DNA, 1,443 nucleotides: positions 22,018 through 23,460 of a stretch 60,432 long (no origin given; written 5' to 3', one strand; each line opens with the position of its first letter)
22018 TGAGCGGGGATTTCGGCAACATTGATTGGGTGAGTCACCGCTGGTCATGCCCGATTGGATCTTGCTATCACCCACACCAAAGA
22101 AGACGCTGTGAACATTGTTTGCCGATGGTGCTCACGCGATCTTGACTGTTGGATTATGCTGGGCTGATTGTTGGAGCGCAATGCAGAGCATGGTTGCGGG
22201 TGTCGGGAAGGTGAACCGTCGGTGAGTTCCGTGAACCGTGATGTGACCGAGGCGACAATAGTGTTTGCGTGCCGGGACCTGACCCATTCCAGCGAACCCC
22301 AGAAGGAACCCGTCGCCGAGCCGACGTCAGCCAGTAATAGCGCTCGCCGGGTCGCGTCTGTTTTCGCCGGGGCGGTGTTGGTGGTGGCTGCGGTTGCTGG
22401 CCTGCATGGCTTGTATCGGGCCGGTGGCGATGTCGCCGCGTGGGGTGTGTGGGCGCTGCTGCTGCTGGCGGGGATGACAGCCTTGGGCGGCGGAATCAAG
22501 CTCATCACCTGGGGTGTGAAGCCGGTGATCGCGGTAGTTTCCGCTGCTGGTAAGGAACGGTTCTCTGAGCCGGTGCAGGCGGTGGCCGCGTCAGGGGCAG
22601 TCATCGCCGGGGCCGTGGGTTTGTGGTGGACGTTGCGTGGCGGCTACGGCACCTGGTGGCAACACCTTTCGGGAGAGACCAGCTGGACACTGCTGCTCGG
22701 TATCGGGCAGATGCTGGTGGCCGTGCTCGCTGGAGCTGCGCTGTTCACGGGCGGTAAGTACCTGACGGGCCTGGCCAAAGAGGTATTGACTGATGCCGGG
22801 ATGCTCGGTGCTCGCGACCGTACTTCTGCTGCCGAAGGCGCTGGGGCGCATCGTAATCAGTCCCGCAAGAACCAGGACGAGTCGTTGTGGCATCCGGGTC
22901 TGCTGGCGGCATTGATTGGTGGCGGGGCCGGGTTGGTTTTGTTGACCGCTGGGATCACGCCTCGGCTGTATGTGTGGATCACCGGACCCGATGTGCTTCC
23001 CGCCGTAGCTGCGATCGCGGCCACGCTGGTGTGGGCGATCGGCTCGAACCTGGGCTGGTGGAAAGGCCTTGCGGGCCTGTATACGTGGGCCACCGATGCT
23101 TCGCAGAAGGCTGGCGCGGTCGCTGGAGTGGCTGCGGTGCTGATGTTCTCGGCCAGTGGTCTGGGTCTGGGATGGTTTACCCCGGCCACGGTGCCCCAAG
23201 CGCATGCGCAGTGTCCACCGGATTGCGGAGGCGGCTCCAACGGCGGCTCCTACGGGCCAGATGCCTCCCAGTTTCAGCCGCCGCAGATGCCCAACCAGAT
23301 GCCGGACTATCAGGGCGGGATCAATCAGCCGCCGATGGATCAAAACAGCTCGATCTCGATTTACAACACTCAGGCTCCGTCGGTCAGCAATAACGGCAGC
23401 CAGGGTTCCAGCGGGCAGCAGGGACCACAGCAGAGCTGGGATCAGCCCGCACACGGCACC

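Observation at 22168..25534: Giant multi-TM / Q-rich-linker / C-terminal-domain protein with a small acidic partner: candidate undescribed membrane toxin-immunity or exclusion system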

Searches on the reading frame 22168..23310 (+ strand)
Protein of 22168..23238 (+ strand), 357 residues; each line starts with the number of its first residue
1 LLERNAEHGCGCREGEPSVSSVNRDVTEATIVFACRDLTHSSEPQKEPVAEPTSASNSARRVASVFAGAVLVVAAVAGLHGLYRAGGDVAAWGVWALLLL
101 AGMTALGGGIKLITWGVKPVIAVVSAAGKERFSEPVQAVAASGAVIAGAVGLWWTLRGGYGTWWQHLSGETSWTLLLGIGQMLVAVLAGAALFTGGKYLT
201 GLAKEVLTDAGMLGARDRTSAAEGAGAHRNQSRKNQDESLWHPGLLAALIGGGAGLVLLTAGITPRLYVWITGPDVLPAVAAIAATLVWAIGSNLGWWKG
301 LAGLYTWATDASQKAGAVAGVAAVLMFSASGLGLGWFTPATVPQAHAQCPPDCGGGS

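Call 13: search_protein_families(library=pfam, proteins=[window:22168-23238:+], max_evalue=10)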
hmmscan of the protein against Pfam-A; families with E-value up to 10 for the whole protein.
seq(357 aa): 0 families

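Call 87: find_related_loci(query=A7, collection=viral_contigs, flank=6000)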
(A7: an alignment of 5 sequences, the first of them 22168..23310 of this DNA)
Query A7 (381 aa) in viral_contigs; peptide patterns used: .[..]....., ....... (x = any residue, [..] = any of these).
103 stretches matched a pattern; 9 encode a relative of the query (tblastn E <= 1e-3); 9 distinct loci.
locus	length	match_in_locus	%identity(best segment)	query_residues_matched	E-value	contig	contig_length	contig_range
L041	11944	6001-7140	84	6-381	5e-179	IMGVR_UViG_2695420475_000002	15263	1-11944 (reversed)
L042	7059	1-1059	70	19-381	1e-141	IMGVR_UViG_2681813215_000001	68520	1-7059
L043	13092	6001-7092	59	16-381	1e-122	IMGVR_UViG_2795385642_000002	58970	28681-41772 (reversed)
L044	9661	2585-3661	59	18-381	4e-108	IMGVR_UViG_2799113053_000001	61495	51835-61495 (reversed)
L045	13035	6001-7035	57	26-381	6e-89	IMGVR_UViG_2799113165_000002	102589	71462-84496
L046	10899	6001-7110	33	3-353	1e-27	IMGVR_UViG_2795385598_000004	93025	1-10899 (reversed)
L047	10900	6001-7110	33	3-353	1e-27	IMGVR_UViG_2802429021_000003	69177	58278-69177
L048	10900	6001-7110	33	3-353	1e-27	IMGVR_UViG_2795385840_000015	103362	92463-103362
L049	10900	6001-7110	33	3-353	1e-27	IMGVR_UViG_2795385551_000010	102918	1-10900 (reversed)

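Call 88: find_related_loci(query=A7, collection=metagenome_contigs, flank=6000)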
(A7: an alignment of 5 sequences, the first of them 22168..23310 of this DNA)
Query A7 (381 aa) in metagenome_contigs; peptide patterns used: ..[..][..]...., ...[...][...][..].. (x = any residue, [..] = any of these).
600 stretches matched a pattern (row limit reached: there are more); 2 encode a relative of the query (tblastn E <= 1e-3); 2 distinct loci.
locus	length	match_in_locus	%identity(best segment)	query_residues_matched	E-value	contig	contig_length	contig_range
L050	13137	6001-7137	81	4-381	2e-164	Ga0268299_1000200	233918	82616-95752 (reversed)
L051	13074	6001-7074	64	18-381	1e-131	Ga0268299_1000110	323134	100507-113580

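Call 90: search_protein_families(library=pfam, proteins=[L042:1-3579:+, L044:2546-6034:+, L045:5944-8952:+, L051:5989-9342:+, L041:7577-9685:+, L046:6145-8511:+, L042:3586-4029:+, L044:6081-6623:+, L045:8952-10067:+, L051:9342-9920:+], max_evalue=0.01)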
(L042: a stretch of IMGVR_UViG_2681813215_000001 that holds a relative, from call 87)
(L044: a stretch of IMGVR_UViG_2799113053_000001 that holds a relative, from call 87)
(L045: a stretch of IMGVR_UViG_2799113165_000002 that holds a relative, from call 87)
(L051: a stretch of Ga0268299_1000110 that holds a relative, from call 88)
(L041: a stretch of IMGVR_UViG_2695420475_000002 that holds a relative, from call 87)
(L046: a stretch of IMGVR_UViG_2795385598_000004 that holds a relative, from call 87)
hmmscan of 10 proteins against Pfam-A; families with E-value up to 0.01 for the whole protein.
L042:1-3579:+ (1193 aa): 0 families

L044:2546-6034:+ (1163 aa): 2 families
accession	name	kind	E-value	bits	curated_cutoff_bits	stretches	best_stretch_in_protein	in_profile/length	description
PF13930.12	Endonuclea_NS_2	-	6.6e-17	62.4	27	1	1027-1149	8-129/132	DNA/RNA non-specific endonuclease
PF05480.16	PSMbeta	-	0.0013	18.9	25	1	599-629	15-41/43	Phenol-soluble modulin beta protein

L045:5944-8952:+ (1003 aa): 1 family
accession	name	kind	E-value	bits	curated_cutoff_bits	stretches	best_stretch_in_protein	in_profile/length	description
PF00182.24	Glyco_hydro_19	-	1.9e-08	34.8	25.5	1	833-961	44-161/232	Chitinase class I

L051:5989-9342:+ (1118 aa): 1 family
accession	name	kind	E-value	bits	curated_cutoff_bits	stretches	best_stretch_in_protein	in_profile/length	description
PF14410.12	GH-E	-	1.6e-07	32.2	25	1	899-954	12-68/68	HNH/ENDO VII superfamily nuclease with conserved GHE residues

L041:7577-9685:+ (703 aa): 3 families
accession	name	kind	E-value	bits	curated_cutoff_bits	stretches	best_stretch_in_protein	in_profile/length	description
PF12639.13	Colicin-DNase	-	3.6e-10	41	25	1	604-685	4-96/96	DNase/tRNase domain of colicin-like bacteriocin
PF14414.12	WHH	-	2e-09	37.4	25.1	1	651-691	1-41/43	A nuclease of the HNH/ENDO VII superfamily with conserved WHH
PF05480.16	PSMbeta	-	0.0047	17.1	25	1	97-127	15-41/43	Phenol-soluble modulin beta protein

L046:6145-8511:+ (789 aa): 1 family
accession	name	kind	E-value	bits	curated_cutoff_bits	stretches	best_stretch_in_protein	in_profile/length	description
PF05793.18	TFIIF_alpha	-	0.00045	19.4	27.1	1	487-623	304-442/528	Transcription initiation factor IIF, alpha subunit (TFIIF-alpha)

L042:3586-4029:+ (148 aa): 1 family
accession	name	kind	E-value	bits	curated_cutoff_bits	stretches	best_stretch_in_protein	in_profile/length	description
PF24722.1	DUF7674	-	4.2e-11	43.3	27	1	32-127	6-106/111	Domain of unknown function (DUF7674)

L044:6081-6623:+ (181 aa): 2 families
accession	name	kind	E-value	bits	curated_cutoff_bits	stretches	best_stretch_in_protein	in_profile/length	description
PF14568.11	SUKH_6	-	0.0001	23.3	27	1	23-152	3-119/119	SMI1-KNR4 cell-wall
PF09346.15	SMI1_KNR4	-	0.0024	18.9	25.4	1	23-152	6-123/125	SMI1 / KNR4 family (SUKH-1)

L045:8952-10067:+ (372 aa): 0 families

L051:9342-9920:+ (193 aa): 0 families
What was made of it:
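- Sister scaffold proteins end in recognised nuclease toxins paired with SUKH-type immunity proteins (call 90).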
